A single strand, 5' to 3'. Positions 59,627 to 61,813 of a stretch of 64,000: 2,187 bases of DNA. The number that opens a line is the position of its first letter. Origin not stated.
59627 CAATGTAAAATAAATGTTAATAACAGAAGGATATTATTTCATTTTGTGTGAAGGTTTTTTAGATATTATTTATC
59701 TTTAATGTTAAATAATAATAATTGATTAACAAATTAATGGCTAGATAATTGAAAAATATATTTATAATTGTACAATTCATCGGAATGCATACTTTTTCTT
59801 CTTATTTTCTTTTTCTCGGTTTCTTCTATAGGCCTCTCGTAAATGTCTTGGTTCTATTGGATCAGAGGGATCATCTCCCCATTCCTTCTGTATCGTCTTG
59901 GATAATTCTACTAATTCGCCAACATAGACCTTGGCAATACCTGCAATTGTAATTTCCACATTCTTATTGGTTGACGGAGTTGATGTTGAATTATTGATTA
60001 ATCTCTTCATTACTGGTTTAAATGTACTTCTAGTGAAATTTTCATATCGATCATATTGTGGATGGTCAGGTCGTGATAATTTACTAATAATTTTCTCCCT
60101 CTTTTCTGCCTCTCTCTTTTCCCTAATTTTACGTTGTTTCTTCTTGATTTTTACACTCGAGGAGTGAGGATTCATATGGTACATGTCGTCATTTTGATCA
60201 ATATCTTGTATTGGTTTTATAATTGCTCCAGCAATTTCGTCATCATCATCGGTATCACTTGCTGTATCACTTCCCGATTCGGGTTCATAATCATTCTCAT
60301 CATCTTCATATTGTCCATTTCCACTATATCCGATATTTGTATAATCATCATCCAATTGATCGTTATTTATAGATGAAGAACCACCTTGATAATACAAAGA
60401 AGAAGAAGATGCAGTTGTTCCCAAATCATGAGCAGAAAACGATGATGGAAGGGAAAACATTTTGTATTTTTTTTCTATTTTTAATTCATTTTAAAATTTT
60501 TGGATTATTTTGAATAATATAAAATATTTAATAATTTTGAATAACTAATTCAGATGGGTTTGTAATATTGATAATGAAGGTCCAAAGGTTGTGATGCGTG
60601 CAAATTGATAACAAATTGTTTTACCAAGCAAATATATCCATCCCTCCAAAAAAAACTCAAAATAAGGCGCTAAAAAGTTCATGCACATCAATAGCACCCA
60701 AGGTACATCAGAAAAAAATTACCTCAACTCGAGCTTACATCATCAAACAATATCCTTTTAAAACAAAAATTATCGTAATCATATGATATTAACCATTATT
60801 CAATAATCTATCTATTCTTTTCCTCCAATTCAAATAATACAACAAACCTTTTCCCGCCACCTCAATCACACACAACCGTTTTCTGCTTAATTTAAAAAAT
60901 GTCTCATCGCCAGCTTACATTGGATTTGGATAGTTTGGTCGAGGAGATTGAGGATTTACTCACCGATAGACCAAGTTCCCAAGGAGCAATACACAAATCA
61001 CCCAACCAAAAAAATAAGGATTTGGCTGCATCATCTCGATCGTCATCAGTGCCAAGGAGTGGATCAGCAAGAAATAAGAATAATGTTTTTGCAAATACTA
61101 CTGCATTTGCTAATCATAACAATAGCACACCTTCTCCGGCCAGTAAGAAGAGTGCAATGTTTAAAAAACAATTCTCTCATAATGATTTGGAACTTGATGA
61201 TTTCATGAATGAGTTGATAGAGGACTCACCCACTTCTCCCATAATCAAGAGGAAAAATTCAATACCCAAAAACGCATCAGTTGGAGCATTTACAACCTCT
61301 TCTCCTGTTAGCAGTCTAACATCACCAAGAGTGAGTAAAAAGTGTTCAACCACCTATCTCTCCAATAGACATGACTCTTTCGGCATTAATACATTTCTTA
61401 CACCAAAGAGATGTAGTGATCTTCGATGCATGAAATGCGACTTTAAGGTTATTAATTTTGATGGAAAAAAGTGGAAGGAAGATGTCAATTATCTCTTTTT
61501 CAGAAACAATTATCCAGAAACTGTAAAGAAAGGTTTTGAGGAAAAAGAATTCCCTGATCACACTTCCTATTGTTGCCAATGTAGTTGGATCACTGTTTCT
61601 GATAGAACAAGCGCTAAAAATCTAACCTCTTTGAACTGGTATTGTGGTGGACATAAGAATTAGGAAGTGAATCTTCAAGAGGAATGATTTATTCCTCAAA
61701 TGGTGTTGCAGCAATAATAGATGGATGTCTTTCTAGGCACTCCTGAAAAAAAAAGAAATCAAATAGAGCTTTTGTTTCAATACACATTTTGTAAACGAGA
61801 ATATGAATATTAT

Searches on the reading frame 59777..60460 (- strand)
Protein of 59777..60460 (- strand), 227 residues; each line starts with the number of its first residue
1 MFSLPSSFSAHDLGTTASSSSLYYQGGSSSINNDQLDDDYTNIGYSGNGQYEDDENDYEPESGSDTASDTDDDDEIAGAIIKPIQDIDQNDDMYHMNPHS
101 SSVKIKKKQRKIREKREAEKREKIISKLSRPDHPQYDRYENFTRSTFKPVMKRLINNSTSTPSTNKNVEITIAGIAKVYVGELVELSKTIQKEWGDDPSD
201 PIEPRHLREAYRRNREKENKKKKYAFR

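Call 47: search_protein_families(library=pfam, proteins=[window:59777-60460:-], max_evalue=0.001)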
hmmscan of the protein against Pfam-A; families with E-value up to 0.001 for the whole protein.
window:59777-60460:- (227 aa): 1 family
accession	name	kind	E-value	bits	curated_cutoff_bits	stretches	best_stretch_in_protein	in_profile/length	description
PF04719.20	TAFII28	-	2.3e-26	92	27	1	129-213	4-86/86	hTAFII28-like protein conserved region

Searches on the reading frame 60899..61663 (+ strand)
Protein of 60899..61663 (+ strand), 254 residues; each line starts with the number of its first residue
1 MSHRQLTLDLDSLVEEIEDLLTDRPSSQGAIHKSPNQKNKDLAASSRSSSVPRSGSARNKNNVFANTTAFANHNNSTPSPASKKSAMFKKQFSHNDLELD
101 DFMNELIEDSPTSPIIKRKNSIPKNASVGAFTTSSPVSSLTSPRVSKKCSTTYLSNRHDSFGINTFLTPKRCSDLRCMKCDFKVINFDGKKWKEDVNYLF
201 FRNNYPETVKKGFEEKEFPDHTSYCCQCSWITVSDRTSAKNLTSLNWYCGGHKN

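Call 47: search_protein_families(library=pfam, proteins=[window:60899-61663:+], max_evalue=0.001)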
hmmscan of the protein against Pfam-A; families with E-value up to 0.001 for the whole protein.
window:60899-61663:+ (254 aa): 1 family
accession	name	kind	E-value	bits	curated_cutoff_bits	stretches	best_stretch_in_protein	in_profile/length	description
PF14996.11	RMP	-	8.4e-51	172.7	27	1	99-252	1-154/154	Retinal Maintenance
